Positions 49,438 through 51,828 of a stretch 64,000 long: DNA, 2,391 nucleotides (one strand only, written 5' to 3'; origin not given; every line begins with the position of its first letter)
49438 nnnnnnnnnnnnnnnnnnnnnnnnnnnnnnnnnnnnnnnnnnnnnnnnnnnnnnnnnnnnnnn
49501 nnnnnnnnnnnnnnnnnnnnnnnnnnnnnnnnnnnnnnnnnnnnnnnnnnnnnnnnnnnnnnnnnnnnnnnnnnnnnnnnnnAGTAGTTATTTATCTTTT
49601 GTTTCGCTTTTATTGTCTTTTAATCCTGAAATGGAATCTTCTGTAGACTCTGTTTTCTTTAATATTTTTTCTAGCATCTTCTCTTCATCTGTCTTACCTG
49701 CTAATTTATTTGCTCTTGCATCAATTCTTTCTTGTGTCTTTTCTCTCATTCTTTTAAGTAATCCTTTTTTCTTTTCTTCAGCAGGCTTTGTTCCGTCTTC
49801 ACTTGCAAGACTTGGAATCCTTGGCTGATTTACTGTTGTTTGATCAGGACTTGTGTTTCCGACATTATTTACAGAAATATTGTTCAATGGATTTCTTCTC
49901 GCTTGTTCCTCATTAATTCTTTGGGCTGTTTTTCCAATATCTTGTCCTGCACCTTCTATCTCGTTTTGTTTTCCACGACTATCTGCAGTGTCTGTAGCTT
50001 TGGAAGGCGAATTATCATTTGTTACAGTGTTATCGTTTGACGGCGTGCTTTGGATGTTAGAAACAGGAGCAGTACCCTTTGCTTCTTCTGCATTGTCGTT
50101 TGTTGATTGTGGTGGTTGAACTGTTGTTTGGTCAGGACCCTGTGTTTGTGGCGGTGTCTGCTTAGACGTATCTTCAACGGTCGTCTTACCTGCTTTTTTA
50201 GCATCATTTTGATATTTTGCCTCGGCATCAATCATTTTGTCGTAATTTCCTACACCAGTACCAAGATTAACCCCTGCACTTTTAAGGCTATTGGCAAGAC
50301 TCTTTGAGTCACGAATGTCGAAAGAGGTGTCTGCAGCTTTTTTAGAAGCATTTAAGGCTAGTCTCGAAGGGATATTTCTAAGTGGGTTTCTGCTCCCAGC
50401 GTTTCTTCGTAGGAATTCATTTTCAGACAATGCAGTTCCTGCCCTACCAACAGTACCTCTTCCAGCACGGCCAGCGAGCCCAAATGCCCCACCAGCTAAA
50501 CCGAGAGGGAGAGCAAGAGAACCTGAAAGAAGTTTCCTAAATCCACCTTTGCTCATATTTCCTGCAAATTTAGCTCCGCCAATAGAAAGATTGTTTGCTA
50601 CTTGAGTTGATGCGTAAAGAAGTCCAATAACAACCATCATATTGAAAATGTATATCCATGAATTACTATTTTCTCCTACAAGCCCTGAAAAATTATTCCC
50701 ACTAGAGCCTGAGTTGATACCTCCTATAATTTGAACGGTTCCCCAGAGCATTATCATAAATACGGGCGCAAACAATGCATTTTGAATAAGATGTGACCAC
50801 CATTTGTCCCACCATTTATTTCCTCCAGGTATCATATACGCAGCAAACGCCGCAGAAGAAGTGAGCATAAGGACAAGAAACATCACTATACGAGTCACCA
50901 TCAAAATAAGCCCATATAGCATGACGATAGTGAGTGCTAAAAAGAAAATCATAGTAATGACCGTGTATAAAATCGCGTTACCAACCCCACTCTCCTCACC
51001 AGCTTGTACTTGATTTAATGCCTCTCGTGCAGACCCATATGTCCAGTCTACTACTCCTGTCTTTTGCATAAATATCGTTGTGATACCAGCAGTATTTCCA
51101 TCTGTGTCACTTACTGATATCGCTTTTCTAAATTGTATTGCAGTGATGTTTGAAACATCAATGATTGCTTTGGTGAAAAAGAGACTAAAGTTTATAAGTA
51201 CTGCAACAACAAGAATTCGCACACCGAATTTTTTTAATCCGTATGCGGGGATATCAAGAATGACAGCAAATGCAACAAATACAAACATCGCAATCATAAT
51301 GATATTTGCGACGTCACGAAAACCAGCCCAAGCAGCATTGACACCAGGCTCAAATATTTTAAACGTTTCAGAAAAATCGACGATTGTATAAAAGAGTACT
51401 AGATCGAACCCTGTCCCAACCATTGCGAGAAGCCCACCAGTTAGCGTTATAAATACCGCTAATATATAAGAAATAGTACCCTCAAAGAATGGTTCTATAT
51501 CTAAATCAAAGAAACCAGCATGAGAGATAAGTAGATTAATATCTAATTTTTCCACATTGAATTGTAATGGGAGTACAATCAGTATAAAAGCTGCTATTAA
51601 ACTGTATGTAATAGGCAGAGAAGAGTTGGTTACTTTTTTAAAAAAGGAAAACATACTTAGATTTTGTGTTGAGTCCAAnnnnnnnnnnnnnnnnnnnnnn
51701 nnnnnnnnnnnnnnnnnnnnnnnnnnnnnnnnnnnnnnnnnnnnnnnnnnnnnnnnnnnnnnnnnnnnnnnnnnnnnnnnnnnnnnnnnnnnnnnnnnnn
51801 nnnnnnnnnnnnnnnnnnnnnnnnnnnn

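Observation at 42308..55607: Type IV secretion-like gene cluster with a split VirB4 ATPase and no coupling protein or relaxase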

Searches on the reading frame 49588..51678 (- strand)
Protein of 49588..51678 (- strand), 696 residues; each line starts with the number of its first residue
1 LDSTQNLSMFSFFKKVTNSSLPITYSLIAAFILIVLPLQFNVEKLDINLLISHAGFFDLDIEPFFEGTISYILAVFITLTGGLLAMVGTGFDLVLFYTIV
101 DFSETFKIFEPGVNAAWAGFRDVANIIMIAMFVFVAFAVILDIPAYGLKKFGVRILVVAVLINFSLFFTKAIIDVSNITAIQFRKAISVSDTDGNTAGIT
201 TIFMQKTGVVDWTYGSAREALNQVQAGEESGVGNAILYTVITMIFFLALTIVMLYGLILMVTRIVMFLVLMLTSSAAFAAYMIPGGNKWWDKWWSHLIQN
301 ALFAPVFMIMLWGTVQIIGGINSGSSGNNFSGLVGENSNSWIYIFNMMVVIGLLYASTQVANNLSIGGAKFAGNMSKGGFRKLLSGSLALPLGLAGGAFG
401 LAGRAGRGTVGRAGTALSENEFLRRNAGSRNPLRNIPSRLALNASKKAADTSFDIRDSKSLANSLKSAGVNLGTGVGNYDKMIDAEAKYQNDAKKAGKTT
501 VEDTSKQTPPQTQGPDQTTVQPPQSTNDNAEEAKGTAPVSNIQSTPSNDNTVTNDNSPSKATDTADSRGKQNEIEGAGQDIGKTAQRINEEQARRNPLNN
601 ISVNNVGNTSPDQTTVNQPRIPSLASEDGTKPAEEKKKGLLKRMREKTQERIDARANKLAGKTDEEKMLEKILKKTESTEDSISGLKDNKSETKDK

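Call 5: search_protein_families(library=pfam, proteins=[window:49588-51678:-], max_evalue=0.1)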
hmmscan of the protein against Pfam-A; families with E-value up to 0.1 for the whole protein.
window:49588-51678:- (696 aa): 1 family
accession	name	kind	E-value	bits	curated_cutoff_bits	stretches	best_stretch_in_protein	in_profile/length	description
PF19756.4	DUF6243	-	0.022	15.4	25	1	627-657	31-61/67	Family of unknown function (DUF6243)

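Call 6: search_protein_families(library=ncbifam, proteins=[window:49588-51678:-], max_evalue=0.1)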
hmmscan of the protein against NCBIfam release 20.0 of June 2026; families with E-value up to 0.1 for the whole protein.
window:49588-51678:- (696 aa): 0 families

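Call 23: find_homologous_proteins(query=window:49588-51678:-, max_evalue=0.001)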
Query window:49588-51678:- (696 aa): 163 proteins with E <= 0.001 among 8000 candidates; the best 120 are listed.
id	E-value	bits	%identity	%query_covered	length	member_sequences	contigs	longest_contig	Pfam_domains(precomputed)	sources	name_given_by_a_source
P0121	0.0e+0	1508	100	99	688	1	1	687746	-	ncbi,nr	ncbi:hypothetical protein JXR01_02690 [Candidatus Kaiserbacteria bacterium]|nr:MAG: hypothetical pro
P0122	1.9e-211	722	57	89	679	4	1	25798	-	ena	-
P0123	3.0e-145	504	44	90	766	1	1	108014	-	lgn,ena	-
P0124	4.5e-143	496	48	80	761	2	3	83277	-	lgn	-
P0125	1.1e-141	492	43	91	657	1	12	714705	-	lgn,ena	-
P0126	1.1e-137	479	47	82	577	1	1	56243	-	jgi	-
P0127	9.3e-133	462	42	89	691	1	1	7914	-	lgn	-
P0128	3.6e-132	460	40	98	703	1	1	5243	-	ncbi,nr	ncbi:MAG: hypothetical protein JKX80_00980 [Candidatus Pacebacteria bacterium]|nr:hypothetical prote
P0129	3.4e-123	431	40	90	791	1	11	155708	-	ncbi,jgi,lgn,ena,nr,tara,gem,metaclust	ncbi:hypothetical protein CL652_00675 [bacterium]|nr:hypothetical protein [bacterium]|tara:strand:+ 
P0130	3.8e-122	427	41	88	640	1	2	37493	-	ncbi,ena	-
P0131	2.3e-119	418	41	94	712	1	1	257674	-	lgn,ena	-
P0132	7.0e-110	387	39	88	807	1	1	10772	-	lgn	-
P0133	1.6e-98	349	36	88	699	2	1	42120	-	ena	-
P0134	6.3e-97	344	39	82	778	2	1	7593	-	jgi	-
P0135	2.1e-88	316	44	60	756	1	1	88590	-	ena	-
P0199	2.8e-32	130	39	16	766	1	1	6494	PF04610.20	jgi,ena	-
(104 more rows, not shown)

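Call 35: search_solved_structures(query=A2, max_evalue=1)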
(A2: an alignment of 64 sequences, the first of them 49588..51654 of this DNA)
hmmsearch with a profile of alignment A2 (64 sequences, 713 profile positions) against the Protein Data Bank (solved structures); distinct sequences matched with E-value up to 1: 8.
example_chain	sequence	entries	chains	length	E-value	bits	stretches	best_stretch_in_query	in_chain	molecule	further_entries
7pzy_i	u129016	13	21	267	0.079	14.9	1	475-660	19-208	HABP4_PAI-RBP1 domain-containing protein | 60S ribosomal protein CAALFM_C304810CA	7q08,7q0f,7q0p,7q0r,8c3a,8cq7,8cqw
9hn1_D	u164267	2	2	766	0.091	14.7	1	452-700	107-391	KlebG | Klebicin G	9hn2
3na7_A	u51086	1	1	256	0.16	13.9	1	488-620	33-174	HP0958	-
9kpz_H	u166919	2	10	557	0.29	13.1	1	470-694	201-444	Ubiquitin-like protein SMT3,Tol-Pal system protein TolA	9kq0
8glv_AH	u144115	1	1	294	0.49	12.3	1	465-639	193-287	Axonemal inner arm dynein I1/f subunit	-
4tko_B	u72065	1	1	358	0.56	12.1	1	481-611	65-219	EmrA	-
9xtt_Y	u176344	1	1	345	0.58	12.1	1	542-641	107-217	Splicing factor YJU2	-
5yzg_Y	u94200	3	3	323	0.83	11.5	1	542-641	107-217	Coiled-coil domain-containing protein 94 | Splicing factor YJU2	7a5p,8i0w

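Call 37: search_protein_families(library=pfam, alignment_id=A2, max_evalue=0.01)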
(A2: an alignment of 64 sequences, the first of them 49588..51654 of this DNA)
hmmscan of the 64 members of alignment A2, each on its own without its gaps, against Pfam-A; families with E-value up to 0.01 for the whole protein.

A. member 1, window:49588-51654:- (688 aa): 0 families

B. families by the number of members that match (of 64 scanned): 5 families
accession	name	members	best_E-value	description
PF04610.19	TrbL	4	3.5e-05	TrbL/VirB6 plasmid conjugal transfer protein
PF25078.1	DUF7801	1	0.00011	Domain of unknown function (DUF7801)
PF02050.21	FliJ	1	0.00033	Flagellar FliJ protein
PF03763.18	Remorin_C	1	0.002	Remorin, C-terminal region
PF09925.14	DUF2157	1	0.0067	Predicted membrane protein (DUF2157)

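Call 54: predict_structure(alignment_id=A2)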
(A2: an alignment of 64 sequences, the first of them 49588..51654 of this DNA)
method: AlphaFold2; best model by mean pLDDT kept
length: 688 residues; sequences in the alignment: 64
mean_pLDDT: 75.5   pTM: 0.55
mean pLDDT of the five models: 75.5, 72.0, 71.7, 70.5, 69.2
residues with pLDDT >= 90: 257; 70-90: 212; 50-70: 90; < 50: 129
segments of 3 or more residues with pLDDT < 50: 28-47, 379-391, 498-552, 589-622, 686-688
pLDDT, mean of each block of 10 residues (from residue 1): 56 66 62 43 45 83 96 97 96 96 97 96 93 85 90 94 96 93 86 92 94 91 86 95 96 96 96 92 95 95 94 75 70 86 94 88 81 59 42 64 83 90 90 88 73 76 70 82 79 52 40 37 36 38 41 54 68 80 66 38 39 41 66 74 77 70 79 74 50
secondary structure, 60 per line:
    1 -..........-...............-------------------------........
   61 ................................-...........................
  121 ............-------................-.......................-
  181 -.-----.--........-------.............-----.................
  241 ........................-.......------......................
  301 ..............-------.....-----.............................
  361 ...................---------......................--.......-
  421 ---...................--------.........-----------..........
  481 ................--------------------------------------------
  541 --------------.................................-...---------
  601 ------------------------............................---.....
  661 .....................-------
elements in order (helices of 4 or more, strands of 3 or more residues): H2-11 H13-27 H53-92 H94-132 H140-155 H157-179 H191-198 H206-218 H224-264 H266-272 H279-314 H322-326 H332-379 H389-410 H413-419 H424-442 H451-459 H471-496 H555-587 H625-652 H656-681

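Call 58: fold_search(model_id=the predicted structure, library=pdb)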
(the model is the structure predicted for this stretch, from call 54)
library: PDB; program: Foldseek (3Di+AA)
matches with E <= 10: 415; with E <= 0.001: 0
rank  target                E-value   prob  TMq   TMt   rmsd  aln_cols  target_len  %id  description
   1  8rt9_F                1.3e-02  1.00  0.24  0.50   7.7       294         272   13  Stalk complex full-length structure (TrwJ/VirB5-TrwI/VirB6) from the fully-assembled R388 type IV secretion system det (released 2024-06-19)
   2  8rtd_L                1.9e-02  1.00  0.20  0.42  10.2       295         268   12  Stalk-Arches-IMC structure from the fully-assembled R388 type IV secretion system determined by cryo-EM. (released 2024-06-19)
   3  7o3v_J                5.6e-02  0.85  0.15  0.32  13.4       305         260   14  Stalk complex structure (TrwJ/VirB5-TrwI/VirB6) from the fully-assembled R388 type IV secretion system determined by c (released 2022-06-22)
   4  7o3v_F                6.4e-02  0.87  0.15  0.32  12.7       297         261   14  Stalk complex structure (TrwJ/VirB5-TrwI/VirB6) from the fully-assembled R388 type IV secretion system determined by c (released 2022-06-22)
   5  7o3v_G                1.2e-01  0.91  0.18  0.39  12.1       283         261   16  Stalk complex structure (TrwJ/VirB5-TrwI/VirB6) from the fully-assembled R388 type IV secretion system determined by c (released 2022-06-22)
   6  8rtd_H                1.2e-01  0.89  0.17  0.40  14.6       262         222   14  Stalk-Arches-IMC structure from the fully-assembled R388 type IV secretion system determined by cryo-EM. (released 2024-06-19)
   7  8rtd_I                2.0e-01  0.91  0.17  0.43  11.4       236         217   14  Stalk-Arches-IMC structure from the fully-assembled R388 type IV secretion system determined by cryo-EM. (released 2024-06-19)
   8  7n6g_3R               2.0e-01  0.16  0.10  0.16  50.8       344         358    8  C1 of central pair (released 2022-05-18)
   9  5l2a_C                2.1e-01  0.10  0.07  0.10  25.7       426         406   10  Structure of CNTnw N149S,F366A in an outward-facing state (released 2017-04-12)
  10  7n6g_3P               2.4e-01  0.13  0.08  0.13  46.6       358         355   10  C1 of central pair (released 2022-05-18)
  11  7udn_B                4.0e-01  0.38  0.14  0.28  19.4       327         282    6  Crystal structure of designed helical repeat protein RPB_PLP1_R6 in alternative conformation 2 (released 2023-03-22)
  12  5i6j                  4.0e-01  0.16  0.12  0.18  48.1       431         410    8  Crystal Structure of SRGAP2 F-BARx (released 2017-03-08)
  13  7rtt_A                4.0e-01  0.08  0.07  0.11  32.2       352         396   14  Cryo-EM structure of a TTYH2 cis-dimer (released 2021-08-25)
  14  7sqc_1K               4.2e-01  0.10  0.07  0.13  48.2       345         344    8  Ciliary C1 central pair apparatus isolated from Chlamydomonas reinhardtii (released 2022-04-13)
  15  9e5c_6c               4.6e-01  0.08  0.09  0.02  61.7       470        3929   11  Cryo-EM structure of 96 nm repeat of microtubule doublet from T. brucei flagellum (released 2025-03-12)
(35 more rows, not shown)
